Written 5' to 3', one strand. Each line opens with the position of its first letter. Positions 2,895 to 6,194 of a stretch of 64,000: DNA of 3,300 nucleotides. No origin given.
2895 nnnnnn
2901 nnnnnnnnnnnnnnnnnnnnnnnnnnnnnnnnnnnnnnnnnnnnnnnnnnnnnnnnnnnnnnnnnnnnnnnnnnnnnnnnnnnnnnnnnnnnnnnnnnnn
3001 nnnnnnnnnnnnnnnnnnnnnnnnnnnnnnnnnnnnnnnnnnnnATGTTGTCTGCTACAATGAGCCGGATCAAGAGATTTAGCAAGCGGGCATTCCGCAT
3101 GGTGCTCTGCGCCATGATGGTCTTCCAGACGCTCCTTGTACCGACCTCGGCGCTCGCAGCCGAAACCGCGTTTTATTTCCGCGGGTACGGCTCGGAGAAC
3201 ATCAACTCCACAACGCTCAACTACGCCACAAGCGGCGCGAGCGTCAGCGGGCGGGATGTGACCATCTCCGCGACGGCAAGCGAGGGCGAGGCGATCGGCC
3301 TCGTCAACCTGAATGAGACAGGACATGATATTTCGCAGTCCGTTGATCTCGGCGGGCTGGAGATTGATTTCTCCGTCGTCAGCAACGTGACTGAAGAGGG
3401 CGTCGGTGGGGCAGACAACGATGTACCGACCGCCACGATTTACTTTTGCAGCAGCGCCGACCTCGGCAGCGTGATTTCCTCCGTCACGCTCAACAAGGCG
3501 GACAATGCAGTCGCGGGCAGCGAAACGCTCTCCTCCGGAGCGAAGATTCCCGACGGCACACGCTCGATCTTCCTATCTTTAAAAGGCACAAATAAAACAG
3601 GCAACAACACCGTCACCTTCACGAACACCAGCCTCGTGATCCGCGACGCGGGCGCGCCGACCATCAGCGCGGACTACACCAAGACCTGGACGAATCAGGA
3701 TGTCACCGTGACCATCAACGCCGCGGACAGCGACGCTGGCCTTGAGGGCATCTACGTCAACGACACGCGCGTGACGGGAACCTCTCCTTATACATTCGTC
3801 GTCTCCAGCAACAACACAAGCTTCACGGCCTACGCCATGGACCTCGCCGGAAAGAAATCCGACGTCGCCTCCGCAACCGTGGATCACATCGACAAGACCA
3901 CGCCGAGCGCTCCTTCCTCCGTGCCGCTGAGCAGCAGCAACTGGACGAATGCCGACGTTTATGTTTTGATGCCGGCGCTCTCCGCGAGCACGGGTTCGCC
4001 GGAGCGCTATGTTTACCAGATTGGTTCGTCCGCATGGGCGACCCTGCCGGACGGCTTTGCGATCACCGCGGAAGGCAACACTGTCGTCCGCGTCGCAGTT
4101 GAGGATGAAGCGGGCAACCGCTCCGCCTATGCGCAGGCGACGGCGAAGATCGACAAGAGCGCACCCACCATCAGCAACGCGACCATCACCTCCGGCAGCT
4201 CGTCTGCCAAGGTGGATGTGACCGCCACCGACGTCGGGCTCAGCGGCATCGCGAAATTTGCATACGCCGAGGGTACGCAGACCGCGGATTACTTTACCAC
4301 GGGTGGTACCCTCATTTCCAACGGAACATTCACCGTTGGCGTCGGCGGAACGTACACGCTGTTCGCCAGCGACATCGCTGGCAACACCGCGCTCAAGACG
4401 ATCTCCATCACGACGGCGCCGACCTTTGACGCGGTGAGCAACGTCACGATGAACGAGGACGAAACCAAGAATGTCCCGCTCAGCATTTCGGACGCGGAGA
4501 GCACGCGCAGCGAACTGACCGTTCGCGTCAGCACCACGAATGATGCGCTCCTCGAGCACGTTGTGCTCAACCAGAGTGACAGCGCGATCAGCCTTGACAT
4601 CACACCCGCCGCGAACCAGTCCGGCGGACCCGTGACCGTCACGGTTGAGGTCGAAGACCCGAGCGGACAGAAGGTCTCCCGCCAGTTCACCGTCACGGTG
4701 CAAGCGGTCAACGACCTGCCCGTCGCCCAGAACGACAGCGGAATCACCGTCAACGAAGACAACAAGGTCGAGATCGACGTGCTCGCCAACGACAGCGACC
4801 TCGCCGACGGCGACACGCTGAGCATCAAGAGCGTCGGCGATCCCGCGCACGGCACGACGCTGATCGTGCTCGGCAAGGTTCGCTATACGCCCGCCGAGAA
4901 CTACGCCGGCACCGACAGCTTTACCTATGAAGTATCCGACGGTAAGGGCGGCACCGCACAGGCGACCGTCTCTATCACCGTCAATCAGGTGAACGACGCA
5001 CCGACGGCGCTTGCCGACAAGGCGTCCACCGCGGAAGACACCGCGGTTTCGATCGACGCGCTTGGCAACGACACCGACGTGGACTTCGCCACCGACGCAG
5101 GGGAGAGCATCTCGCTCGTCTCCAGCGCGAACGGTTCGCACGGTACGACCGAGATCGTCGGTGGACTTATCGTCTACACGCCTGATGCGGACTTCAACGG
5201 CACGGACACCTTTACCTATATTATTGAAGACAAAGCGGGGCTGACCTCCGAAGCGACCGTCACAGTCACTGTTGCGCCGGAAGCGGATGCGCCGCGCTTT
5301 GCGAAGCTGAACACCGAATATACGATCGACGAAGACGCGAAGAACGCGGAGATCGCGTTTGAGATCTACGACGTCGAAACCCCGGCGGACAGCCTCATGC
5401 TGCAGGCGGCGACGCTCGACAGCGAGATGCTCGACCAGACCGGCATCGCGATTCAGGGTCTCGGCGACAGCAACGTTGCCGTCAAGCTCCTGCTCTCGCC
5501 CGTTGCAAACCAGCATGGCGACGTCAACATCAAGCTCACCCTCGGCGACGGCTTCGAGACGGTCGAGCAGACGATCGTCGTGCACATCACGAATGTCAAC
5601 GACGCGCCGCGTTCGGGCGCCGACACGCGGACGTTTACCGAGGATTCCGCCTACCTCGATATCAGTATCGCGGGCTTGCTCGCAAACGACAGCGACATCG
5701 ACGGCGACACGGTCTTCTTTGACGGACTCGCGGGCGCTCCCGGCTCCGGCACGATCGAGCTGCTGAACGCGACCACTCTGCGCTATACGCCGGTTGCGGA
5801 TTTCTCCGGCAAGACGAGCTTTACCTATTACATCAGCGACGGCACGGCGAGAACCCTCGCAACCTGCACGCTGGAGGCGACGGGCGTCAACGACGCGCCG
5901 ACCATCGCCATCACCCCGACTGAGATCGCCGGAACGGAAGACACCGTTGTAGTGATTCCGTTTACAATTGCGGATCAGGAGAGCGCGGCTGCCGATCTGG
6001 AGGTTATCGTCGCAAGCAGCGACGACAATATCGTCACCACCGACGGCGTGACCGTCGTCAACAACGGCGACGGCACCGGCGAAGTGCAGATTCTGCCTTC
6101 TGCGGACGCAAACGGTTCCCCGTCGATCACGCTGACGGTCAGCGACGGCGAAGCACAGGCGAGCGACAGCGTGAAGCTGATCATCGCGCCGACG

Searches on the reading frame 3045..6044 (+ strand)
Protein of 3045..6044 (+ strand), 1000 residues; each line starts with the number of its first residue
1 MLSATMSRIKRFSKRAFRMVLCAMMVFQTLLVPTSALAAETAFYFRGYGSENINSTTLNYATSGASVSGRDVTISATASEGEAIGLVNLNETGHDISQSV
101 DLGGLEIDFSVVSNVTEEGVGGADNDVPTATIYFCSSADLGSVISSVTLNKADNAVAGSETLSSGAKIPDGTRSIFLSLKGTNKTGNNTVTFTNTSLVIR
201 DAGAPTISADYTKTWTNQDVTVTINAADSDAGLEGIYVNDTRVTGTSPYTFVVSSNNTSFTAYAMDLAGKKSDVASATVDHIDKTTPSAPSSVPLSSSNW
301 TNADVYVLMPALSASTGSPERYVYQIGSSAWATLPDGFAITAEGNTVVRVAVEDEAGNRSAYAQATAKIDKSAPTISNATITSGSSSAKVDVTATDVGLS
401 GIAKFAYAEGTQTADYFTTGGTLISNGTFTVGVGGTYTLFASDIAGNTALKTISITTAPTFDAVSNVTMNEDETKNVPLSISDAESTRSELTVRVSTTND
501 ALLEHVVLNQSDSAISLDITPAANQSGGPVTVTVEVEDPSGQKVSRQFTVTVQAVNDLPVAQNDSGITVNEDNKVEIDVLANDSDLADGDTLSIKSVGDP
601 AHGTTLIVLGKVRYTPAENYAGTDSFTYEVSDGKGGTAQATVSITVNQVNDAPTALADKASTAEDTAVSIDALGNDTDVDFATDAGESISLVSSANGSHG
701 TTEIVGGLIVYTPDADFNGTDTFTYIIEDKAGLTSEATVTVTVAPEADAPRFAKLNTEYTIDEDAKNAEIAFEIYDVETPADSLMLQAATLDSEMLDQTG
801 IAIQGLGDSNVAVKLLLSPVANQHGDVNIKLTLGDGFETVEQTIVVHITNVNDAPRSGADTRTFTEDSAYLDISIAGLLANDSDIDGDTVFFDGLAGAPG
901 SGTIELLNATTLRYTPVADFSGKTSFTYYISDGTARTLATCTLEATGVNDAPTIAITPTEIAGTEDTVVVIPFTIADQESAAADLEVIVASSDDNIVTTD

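Call 3: search_protein_families(library=pfam, proteins=[window:3045-6044:+], max_evalue=0.01)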
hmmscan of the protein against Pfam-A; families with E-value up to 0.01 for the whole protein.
window:3045-6044:+ (1000 aa): 5 families
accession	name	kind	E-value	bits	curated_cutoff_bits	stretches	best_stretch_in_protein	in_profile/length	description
PF17963.7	Big_9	-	1.4e-59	199.4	23.6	4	556-645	1-89/89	Bacterial Ig domain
PF17892.7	Cadherin_5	-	2.7e-54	181.5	26.5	3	555-647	1-98/98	Cadherin-like domain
PF17803.7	Cadherin_4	-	2.2e-38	131.1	25.1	3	547-606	2-62/71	Bacterial cadherin-like domain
PF19076.6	CshA_repeat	-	7.3e-05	23.8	27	0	570-646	27-103/103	Surface adhesin CshA repetitive domain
PF24893.1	DUF7743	-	0.0026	17.9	27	0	369-431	2-58/120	Domain of unknown function (DUF7743)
